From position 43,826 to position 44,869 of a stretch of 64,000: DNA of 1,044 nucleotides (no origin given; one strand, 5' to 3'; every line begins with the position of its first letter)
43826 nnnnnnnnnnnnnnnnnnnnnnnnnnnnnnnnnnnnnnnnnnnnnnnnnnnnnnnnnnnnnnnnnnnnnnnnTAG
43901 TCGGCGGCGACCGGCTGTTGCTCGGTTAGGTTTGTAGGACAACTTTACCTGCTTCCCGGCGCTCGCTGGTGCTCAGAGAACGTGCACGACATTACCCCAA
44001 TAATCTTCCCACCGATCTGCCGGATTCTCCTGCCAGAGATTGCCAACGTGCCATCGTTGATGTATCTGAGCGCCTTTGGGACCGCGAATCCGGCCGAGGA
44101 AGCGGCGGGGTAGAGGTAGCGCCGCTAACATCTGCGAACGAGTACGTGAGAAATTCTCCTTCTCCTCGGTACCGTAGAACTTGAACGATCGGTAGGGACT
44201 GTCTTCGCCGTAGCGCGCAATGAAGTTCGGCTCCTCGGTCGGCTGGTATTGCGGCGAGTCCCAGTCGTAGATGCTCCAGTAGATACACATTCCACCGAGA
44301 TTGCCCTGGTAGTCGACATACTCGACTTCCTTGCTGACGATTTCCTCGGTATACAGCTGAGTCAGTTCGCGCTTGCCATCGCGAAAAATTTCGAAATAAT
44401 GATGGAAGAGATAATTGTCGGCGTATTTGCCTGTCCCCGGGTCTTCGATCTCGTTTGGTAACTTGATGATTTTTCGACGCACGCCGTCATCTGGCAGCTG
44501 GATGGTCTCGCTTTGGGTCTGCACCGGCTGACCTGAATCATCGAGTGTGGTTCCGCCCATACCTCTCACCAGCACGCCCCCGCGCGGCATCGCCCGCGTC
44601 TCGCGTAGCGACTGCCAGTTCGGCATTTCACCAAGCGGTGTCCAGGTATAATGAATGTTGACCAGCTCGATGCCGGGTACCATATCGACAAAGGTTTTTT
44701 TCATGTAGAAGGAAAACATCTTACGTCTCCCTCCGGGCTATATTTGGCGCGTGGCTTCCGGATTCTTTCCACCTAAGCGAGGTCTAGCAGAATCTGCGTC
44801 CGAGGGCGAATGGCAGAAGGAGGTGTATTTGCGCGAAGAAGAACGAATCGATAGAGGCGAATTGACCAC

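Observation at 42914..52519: Three paralogs of a protein family I cannot place, embedded in a stress-gene neighbourhood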

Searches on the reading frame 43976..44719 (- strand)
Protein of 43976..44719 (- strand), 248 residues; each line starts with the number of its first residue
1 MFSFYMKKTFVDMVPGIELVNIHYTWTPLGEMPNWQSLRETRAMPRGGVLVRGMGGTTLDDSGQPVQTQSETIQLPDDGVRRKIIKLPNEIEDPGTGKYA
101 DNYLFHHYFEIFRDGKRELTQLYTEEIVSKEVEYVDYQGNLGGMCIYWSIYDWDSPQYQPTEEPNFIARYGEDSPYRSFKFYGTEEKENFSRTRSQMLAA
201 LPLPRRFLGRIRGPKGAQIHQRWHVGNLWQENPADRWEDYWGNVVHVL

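Call 6: search_protein_families(library=pfam, proteins=[window:43976-44719:-], max_evalue=1)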
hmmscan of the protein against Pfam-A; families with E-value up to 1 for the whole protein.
window:43976-44719:- (248 aa): 0 families

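Call 7: search_protein_families(library=ncbifam, proteins=[window:43976-44719:-], max_evalue=1)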
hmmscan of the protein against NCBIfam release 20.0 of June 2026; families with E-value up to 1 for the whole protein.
window:43976-44719:- (248 aa): 0 families

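Call 9: find_homologous_proteins(query=window:43976-44719:-)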
Query window:43976-44719:- (248 aa): 226 proteins with E <= 0.001 among 340 candidates; the best 120 are listed.
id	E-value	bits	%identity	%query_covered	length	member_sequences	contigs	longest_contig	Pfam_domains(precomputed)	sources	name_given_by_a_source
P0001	5.8e-148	509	84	100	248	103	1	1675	-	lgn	-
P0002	3.6e-146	504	83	100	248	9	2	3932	-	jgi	jgi:hypothetical protein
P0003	8.2e-142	489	80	100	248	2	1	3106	-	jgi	jgi:hypothetical protein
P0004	9.9e-142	489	79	100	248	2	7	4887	-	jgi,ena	jgi:hypothetical protein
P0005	1.2e-141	489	80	100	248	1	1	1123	-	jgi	jgi:hypothetical protein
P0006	1.4e-141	488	80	100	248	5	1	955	-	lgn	-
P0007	2.9e-141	487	79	100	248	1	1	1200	-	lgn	-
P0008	3.2e-140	484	79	100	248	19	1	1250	-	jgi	jgi:hypothetical protein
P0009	5.8e-140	483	79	100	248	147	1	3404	-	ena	-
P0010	5.1e-139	480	79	100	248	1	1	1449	-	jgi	jgi:hypothetical protein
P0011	5.6e-139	480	78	100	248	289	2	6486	-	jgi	-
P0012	7.9e-139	479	79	100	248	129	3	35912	-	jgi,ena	-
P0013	1.2e-138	479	77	100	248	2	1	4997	-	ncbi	-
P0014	2.8e-137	474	78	100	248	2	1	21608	-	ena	-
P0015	8.3e-137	473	76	100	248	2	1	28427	-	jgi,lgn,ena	-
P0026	1.0e-133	463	77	100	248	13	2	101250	-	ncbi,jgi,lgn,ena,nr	ncbi:MAG: hypothetical protein JO121_04525 [Deltaproteobacteria bacterium]|nr:hypothetical protein [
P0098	5.0e-123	428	71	100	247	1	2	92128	-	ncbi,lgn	ncbi:MAG: hypothetical protein AB7G75_00935 [Candidatus Binatia bacterium]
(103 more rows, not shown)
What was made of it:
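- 43973..44719 (-): Paralog B (248 aa), 'B/C-type' subfamily. Domain 1 is an orphan beta-sandwich, residues 1-122, nt 44354-44719. Domain 2 is a CBM53-like starch-binding-type module with a helical insertion at about residues 160-200; it spans residues 123-248, nt 43976-44353. 226 homologs, 66-84% identical (call 9).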

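Call 21: find_encoding_contigs(protein=P0026, flank=8000, max_places=3)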
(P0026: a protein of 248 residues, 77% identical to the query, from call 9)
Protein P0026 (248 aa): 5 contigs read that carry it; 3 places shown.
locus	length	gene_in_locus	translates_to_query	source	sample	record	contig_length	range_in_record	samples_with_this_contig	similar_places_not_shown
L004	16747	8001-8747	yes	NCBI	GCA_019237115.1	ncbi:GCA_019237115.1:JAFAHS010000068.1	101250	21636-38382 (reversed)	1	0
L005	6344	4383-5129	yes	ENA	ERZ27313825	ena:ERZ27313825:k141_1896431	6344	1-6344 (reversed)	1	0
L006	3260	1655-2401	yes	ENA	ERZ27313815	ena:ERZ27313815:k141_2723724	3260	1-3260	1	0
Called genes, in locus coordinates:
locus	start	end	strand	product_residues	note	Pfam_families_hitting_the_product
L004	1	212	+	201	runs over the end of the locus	PF00174:Oxidored_molyb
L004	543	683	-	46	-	-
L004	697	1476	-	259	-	PF00106:adh_short, PF08659:KR, PF13561:adh_short_C2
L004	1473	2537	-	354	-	PF11583:AurF, PF00268:Ribonuc_red_sm (faint)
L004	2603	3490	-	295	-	PF05721:PhyH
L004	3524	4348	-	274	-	PF05721:PhyH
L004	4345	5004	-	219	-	PF00440:TetR_N, PF17940:TetR_C_31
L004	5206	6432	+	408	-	PF02515:CoA_transf_3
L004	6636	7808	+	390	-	PF16561:AMPK1_CBM, PF00756:Esterase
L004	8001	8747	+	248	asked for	-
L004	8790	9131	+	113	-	-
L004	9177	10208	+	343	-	PF04909:Amidohydro_2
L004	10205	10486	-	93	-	-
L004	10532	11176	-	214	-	-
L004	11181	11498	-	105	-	PF03992:ABM (weak)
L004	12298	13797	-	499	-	PF01494:FAD_binding_3, PF21274:Rng_hyd_C (weak)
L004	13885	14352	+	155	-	PF01047:MarR, PF12802:MarR_2 (weak), PF25212:HVO_A0114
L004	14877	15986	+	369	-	PF08028:Acyl-CoA_dh_2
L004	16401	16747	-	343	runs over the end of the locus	PF00135:COesterase, PF20434:BD-FAE, PF07859:Abhydrolase_3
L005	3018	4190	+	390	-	PF16561:AMPK1_CBM, PF00756:Esterase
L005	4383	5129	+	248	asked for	-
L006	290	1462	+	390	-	PF16561:AMPK1_CBM, PF00756:Esterase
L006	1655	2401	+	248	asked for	-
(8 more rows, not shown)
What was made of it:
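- L004 has an aromatic-ring hydroxylase and MarR nearby (call 21).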

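Call 22: predict_structure(alignment_id=A2)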
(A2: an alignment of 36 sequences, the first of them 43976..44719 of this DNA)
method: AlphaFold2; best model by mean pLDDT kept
length: 248 residues; sequences in the alignment: 36
mean_pLDDT: 88.9   pTM: 0.80
mean pLDDT of the five models: 88.9, 88.4, 87.0, 86.3, 80.6
residues with pLDDT >= 90: 171; 70-90: 53; 50-70: 22; < 50: 2
segments of 3 or more residues with pLDDT < 50: none
pLDDT, mean of each block of 10 residues (from residue 1): 87 89 96 93 81 56 62 79 93 91 97 94 97 95 92 87 94 92 88 95 95 96 93 89 92
secondary structure, 60 per line:
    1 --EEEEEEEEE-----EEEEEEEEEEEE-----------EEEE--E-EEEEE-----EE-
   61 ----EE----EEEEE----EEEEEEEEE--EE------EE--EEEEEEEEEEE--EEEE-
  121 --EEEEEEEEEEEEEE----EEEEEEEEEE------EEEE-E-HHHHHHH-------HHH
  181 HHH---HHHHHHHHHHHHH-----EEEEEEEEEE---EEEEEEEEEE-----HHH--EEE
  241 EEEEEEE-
elements in order: E3-11 E17-28 E40-43 E48-52 E71-75 E80-88 E103-113 E116-119 E123-136 E141-150 E157-160 H164-170 H178-183 H187-199 E205-214 E218-227 E238-247
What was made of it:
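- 43973..44719 (-): AlphaFold2 model pLDDT 88.9, pTM 0.80, 14 strands plus 3 helices (call 22).
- On CBM53 / CBM25-type starch-binding domain (domain 2 only): The AlphaFold2 model is confident and beta-rich (call 22).
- Checked: The beta-rich composition is confirmed by the AlphaFold model (call 22).
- Fold: the AlphaFold2 model is confident and nearly all beta (call 22).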

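Call 23: search_protein_representatives(alignment_id=A2)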
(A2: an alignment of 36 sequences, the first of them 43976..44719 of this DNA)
Query: 36 sequences, 247 profile positions. Proteins with E-value up to 0.001 (for the whole library): 160; up to 1e-10: 95; up to 1e-30: 40. The best 150 are listed.
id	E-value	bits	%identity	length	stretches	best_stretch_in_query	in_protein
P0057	9.4e-125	431.1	-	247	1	1-247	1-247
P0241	4.4e-84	297.9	-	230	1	1-173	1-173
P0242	1.1e-82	293.3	-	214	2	71-246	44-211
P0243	2.9e-76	272.3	-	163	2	96-222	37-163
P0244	1.1e-75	270.5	-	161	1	1-155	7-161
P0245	4.5e-66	239.0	-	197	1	1-141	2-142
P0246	1.2e-60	221.2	-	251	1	2-229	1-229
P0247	4.6e-56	206.2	-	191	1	1-127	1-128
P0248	1.8e-55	204.2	-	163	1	83-246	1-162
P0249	7.7e-55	202.1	-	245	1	5-238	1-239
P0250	3.8e-53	196.6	-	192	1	106-246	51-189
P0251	6.2e-52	192.6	-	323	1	1-241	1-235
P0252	2.6e-51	190.6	-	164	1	43-156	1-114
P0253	4.6e-49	183.2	-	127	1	1-111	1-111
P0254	8.0e-48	179.2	-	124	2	31-104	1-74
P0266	1.4e-40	155.4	-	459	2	75-243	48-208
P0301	2.0e-19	86.2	-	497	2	2-44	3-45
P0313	3.6e-16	75.5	-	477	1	75-245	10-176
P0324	2.6e-14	69.4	-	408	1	117-227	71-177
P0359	2.7e-07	46.4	-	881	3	205-243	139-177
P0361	5.5e-07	45.4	-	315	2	130-236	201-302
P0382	1.1e-04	37.9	-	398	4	204-246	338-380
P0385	1.7e-04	37.3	-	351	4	205-245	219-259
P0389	2.4e-04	36.8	-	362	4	125-153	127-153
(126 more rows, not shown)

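Call 25: search_protein_families(library=pfam, proteins=[P0266, P0301, P0313, P0324, P0251, P0359, P0361, P0382, P0385, P0389], max_evalue=0.01)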
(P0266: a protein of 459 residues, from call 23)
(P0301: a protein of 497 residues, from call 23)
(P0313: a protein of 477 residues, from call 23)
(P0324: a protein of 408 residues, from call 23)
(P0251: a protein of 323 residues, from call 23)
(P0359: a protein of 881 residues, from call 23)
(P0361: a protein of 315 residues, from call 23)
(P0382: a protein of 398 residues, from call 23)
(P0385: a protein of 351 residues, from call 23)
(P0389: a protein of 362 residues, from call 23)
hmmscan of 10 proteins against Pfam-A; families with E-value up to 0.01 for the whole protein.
P0266 (459 aa): 2 families
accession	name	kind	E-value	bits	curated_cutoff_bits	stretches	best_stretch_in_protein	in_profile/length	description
PF00756.26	Esterase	-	5.6e-28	98.8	22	1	249-444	6-212/251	Putative esterase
PF02230.22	Abhydrolase_2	-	0.0036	17.6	23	1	340-400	86-146/217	Phospholipase/Carboxylesterase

P0301 (497 aa): 2 families
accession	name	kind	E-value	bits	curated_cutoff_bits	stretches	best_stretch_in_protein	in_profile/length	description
PF04909.20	Amidohydro_2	-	4.4e-25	89.5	26.4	1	265-486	49-289/289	Amidohydrolase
PF16760.10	CBM53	-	0.0017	19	27.6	1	167-209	2-47/57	Starch/carbohydrate-binding module (family 53)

P0313 (477 aa): 1 family
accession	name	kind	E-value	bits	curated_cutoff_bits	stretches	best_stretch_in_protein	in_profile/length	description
PF00756.26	Esterase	-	4.9e-23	82.6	22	1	213-458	6-250/251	Putative esterase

P0324 (408 aa): 1 family
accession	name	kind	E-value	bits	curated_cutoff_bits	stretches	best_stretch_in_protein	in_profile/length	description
PF00857.26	Isochorismatase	-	1.4e-22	81.1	27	2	301-368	107-174/175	Isochorismatase domain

P0251 (323 aa): 0 families

P0359 (881 aa): 5 families
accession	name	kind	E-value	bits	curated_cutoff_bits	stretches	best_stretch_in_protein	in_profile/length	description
PF13231.12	PMT_2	-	1.1e-13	52.1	26.1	1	441-604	2-155/160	Dolichyl-phosphate-mannose-protein mannosyltransferase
PF16760.10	CBM53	-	4.2e-12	46.6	27.6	2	212-271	3-52/57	Starch/carbohydrate-binding module (family 53)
PF23166.1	Ig_N_CWD1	-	7e-05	23.4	27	0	193-295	11-117/121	Alpha-glucan water dikinase 1 Ig-like N-terminal domain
PF22184.2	CBM_56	-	0.0015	19.1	27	0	133-162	40-70/75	Carbohydrate binding module family 56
PF04276.17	DUF443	-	0.0057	16.9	26.2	1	319-400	77-158/202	Protein of unknown function (DUF443)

P0361 (315 aa): 0 families

P0382 (398 aa): 2 families
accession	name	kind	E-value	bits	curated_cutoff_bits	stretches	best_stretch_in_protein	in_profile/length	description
PF23166.1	Ig_N_CWD1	-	1.1e-09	39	27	1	298-380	36-119/121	Alpha-glucan water dikinase 1 Ig-like N-terminal domain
PF16760.10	CBM53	-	1e-08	35.8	27.6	1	293-350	5-52/57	Starch/carbohydrate-binding module (family 53)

P0385 (351 aa): 2 families
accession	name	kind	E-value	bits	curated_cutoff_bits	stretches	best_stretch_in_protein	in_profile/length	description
PF16760.10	CBM53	-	4.2e-12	46.6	27.6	2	45-102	3-50/57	Starch/carbohydrate-binding module (family 53)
PF23166.1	Ig_N_CWD1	-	4.5e-10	40.2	27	2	167-242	24-105/121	Alpha-glucan water dikinase 1 Ig-like N-terminal domain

P0389 (362 aa): 2 families
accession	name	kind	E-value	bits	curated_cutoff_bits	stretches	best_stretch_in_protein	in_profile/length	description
PF16760.10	CBM53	-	2.6e-07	31.2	27.6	1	254-315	2-53/57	Starch/carbohydrate-binding module (family 53)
PF23166.1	Ig_N_CWD1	-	6.2e-06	26.8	27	0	131-193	26-93/121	Alpha-glucan water dikinase 1 Ig-like N-terminal domain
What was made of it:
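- On CBM53 / CBM25-type starch-binding domain (domain 2 only): P0301's domain-2 region gives a weak direct CBM53 hit (0.0017, call 25).
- Closest known: Glucan-targeted modifying enzymes such as laforin, SEX4 and LSF2. Same: The bridging repeats also match Pfam's Ig_N_CWD1 model (call 25).
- The non-family hits (E from 3e-7 to 2e-4) are proteins with several CBM53 / Ig_N_CWD1 repeats that pass Pfam's own thresholds (calls 23, 25). One relative is fused to an isochorismatase domain (P0324, call 25). The domains are fused to bona fide enzymes in the way accessory modules are (call 25).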

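Call 26: fold_search(model_id=the predicted structure, library=pdb)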
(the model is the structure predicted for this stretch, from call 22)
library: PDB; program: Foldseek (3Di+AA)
matches with E <= 10: 571; with E <= 0.001: 0
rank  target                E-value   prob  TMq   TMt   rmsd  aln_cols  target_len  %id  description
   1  7yq5_F                1.3e-02  0.21  0.15  0.05  33.9       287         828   10  human insulin receptor bound with A62 DNA aptamer and insulin (released 2022-11-09)
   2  1cyg                  1.6e-02  0.25  0.21  0.10  21.2       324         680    9  CYCLODEXTRIN GLUCANOTRANSFERASE (E.C.2.4.1.19) (CGTASE) (released 1995-02-27)
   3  7s2s_B                1.9e-02  0.57  0.21  0.26  18.4       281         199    9  nanobody bound to Interleukin-2Rbeta (released 2022-03-30)
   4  5t98_A                2.2e-02  0.92  0.21  0.08  13.7       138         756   12  Crystal structure of BuGH2Awt (released 2017-09-13)
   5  7stk_B                2.6e-02  0.23  0.18  0.06  22.7       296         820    8  Full-length insulin receptor bound with unsaturated insulin WT (2 insulins bound) asymmetric conformation (Conformatio (released 2022-03-30)
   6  4hsq                  2.7e-02  0.33  0.21  0.20  18.7       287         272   10  Crystal Structure of Domains D2 and D3 of the Major Pilin SpaD from Corynebacterium diphtheriae (released 2013-11-13)
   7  5t98_B                4.2e-02  0.87  0.21  0.08  13.6       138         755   10  Crystal structure of BuGH2Awt (released 2017-09-13)
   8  7s2s_D                4.5e-02  0.75  0.25  0.29  16.9       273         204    7  nanobody bound to Interleukin-2Rbeta (released 2022-03-30)
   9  6pyh_A                4.5e-02  0.28  0.20  0.07  30.5       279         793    9  Cryo-EM structure of full-length IGF1R-IGF1 complex. Only the extracellular region of the complex is resolved. (released 2019-10-23)
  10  4ofq_B                4.7e-02  0.16  0.19  0.15  24.5       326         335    8  Structure of the C-terminal domain of the Streptococcus pyogenes antigen I/II-family protein AspA (released 2014-03-12)
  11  8dh8_A                5.0e-02  0.57  0.22  0.09  20.0       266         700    9  Leptin-bound leptin receptor complex-full ECD (released 2023-04-19)
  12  8d82_C                5.0e-02  0.25  0.22  0.19  28.2       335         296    8  Cryo-EM structure of human IL-6 signaling complex in detergent: model containing full extracellular domains (released 2023-03-29)
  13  8vjc_B                5.0e-02  0.23  0.18  0.06  24.1       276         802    7  Cryo-EM structure of short form insulin receptor (IR-A) with three IGF2 bound, asymmetric conformation. (released 2024-03-27)
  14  1tcm_A                5.0e-02  0.18  0.19  0.09  18.3       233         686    8  CYCLODEXTRIN GLYCOSYLTRANSFERASE W616A MUTANT FROM BACILLUS CIRCULANS STRAIN 251 (released 1997-04-21)
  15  7sti_A                5.5e-02  0.23  0.21  0.07  30.4       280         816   10  Full-length insulin receptor bound with unsaturated insulin WT (1 insulin bound) asymmetric conformation (released 2022-03-30)
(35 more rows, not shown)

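Call 29: find_encoding_contigs(protein=P0098, flank=7000, max_places=2)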
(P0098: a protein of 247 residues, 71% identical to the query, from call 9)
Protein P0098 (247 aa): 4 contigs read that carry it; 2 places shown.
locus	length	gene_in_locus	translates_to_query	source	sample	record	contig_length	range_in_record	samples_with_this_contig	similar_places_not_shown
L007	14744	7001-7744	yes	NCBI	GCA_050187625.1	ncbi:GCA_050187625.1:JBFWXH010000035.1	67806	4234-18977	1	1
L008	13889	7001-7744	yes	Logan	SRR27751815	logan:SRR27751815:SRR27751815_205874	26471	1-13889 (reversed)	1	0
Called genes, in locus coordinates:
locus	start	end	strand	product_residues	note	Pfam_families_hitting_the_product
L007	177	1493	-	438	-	PF04909:Amidohydro_2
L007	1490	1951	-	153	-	-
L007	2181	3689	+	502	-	PF08323:Glyco_transf_5, PF13439:Glyco_transf_4 (faint), PF13579:Glyco_trans_4_4 (weak), PF00534:Glycos_transf_1, PF13692:Glyco_trans_1_4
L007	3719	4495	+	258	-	-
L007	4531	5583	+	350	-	PF00756:Esterase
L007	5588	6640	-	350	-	PF04909:Amidohydro_2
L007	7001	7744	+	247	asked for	-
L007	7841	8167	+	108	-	-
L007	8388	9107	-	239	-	PF13441:Gly-zipper_YMGG, PF13436:Gly-zipper_OmpA, PF13488:Gly-zipper_Omp, PF00691:OmpA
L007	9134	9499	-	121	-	-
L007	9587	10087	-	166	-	PF01252:Peptidase_A8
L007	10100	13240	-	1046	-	PF00133:tRNA-synt_1, PF09334:tRNA-synt_1g (faint), PF08264:Anticodon_1, PF19302:DUF5915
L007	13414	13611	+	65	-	-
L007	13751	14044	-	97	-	-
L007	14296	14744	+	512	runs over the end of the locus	PF01928:CYTH, PF05235:CHAD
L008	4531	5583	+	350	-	PF00756:Esterase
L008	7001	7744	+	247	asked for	-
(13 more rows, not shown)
